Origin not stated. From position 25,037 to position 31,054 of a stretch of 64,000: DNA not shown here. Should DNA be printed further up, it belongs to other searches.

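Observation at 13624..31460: About 18-kb island of giant orphan proteins with adaptor-like paralogs, next to a T4CP-like ATPase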

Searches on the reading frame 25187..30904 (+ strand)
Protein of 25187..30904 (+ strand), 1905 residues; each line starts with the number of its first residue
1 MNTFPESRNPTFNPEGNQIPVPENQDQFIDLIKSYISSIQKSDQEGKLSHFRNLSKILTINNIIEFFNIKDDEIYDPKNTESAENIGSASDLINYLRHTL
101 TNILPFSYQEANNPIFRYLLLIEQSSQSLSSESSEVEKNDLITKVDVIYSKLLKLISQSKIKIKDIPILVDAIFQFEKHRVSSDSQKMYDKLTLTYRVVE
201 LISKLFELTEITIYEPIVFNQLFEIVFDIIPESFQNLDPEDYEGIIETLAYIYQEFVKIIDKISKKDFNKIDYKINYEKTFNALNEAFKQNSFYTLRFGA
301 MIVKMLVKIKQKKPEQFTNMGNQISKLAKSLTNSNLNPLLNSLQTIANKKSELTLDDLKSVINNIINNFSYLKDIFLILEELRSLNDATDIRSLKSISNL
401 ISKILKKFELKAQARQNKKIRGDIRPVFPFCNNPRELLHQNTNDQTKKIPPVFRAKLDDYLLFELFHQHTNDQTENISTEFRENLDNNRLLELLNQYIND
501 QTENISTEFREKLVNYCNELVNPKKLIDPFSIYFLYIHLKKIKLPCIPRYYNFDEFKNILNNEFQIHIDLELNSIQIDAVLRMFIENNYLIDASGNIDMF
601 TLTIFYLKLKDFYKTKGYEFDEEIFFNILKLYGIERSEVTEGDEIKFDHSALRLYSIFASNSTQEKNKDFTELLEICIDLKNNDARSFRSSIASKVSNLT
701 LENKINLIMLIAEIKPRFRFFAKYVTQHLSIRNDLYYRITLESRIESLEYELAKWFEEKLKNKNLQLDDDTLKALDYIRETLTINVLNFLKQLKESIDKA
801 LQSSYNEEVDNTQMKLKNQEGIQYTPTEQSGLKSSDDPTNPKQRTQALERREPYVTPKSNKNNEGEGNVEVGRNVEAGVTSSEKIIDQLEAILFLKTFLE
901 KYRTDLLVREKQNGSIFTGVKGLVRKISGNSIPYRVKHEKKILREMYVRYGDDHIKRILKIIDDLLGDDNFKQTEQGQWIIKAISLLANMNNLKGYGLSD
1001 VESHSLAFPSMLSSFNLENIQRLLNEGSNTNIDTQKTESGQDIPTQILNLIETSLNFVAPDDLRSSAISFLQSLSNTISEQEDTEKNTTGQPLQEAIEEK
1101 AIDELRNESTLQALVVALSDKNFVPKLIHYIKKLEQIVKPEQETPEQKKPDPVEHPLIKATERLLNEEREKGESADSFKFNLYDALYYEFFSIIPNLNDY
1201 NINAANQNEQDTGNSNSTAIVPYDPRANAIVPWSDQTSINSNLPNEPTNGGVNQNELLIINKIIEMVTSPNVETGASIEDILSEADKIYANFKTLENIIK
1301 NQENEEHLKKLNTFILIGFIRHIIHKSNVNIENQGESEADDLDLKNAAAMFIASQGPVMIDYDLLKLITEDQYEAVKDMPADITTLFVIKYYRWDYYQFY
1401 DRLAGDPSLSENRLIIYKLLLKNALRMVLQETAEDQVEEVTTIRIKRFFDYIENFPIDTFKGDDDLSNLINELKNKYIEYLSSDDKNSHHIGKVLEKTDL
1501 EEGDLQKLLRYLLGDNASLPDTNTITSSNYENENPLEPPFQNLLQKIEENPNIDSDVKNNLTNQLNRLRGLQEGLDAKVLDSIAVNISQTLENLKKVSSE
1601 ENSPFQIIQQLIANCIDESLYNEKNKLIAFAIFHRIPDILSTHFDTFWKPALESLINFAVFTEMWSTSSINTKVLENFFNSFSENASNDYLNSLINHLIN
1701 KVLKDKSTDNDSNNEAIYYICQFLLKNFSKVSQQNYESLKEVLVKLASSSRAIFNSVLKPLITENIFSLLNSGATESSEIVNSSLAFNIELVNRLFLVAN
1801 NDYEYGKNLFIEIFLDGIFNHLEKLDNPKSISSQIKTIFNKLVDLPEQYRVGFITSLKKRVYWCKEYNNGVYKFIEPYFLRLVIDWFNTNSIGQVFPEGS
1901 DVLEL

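Call 4: search_protein_families(library=pfam, proteins=[window:25187-30904:+], max_evalue=0.1)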
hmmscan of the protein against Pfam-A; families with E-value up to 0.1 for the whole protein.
window:25187-30904:+ (1905 aa): 2 families
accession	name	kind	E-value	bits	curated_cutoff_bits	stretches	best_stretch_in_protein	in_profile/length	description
PF03804.19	DUF325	-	0.00049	20.3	28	1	1668-1745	31-108/137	Viral proteins of unknown function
PF14278.11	TetR_C_8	-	0.0057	17.2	26.1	1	1667-1730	13-76/103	Transcriptional regulator C-terminal region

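Call 18: find_homologous_proteins(query=window:25187-30904:+, max_evalue=0.01)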
Query window:25187-30904:+ (1905 aa): 1 proteins with E <= 0.01 among 8000 candidates.
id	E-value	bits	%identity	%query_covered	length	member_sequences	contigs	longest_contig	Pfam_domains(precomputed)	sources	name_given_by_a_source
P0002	0.0e+0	4166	100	100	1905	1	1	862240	-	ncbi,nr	ncbi:MAG: hypothetical protein KatS3mg085_129 [Candidatus Dojkabacteria bacterium]|nr:MAG: hypotheti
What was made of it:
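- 25187..30904 (+): 1905-aa orphan protein (KatS3mg085_129). N-terminal domain shared with the 1331-aa protein (25187-25612), three 28-aa repeats (26491-26742) and two polar linkers. Only itself among 5.8 billion proteins (call 18).
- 1905 aa: only itself (call 18).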

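Call 37: search_protein_families(library=ncbifam, proteins=[window:25187-30904:+], max_evalue=0.01)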
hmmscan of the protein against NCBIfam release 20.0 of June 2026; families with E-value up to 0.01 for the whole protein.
window:25187-30904:+ (1905 aa): 0 families

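Call 39: search_protein_families(library=phrogs, proteins=[window:25187-30904:+], max_evalue=0.01)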
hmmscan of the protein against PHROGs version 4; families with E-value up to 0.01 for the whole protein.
window:25187-30904:+ (1905 aa): 0 families

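Call 40: search_protein_families(library=padloc, proteins=[window:25187-30904:+], max_evalue=0.01)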
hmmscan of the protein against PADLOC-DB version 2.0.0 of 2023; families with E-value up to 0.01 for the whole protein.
window:25187-30904:+ (1905 aa): 0 families

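Call 41: find_related_loci(query=window:25187-30904:+, collection=metagenome_contigs, flank=10000)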
Query window:25187-30904:+ (1905 aa) in metagenome_contigs; peptide patterns used: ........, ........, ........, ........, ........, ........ (x = any residue, [..] = any of these).
100 stretches matched a pattern, but none encodes a relative of the query by tblastn (E <= 1e-3).

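Call 67: search_solved_structures(query=window:25187-30904:+, max_evalue=1)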
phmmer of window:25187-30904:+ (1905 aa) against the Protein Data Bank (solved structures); distinct sequences matched with E-value up to 1: 0.
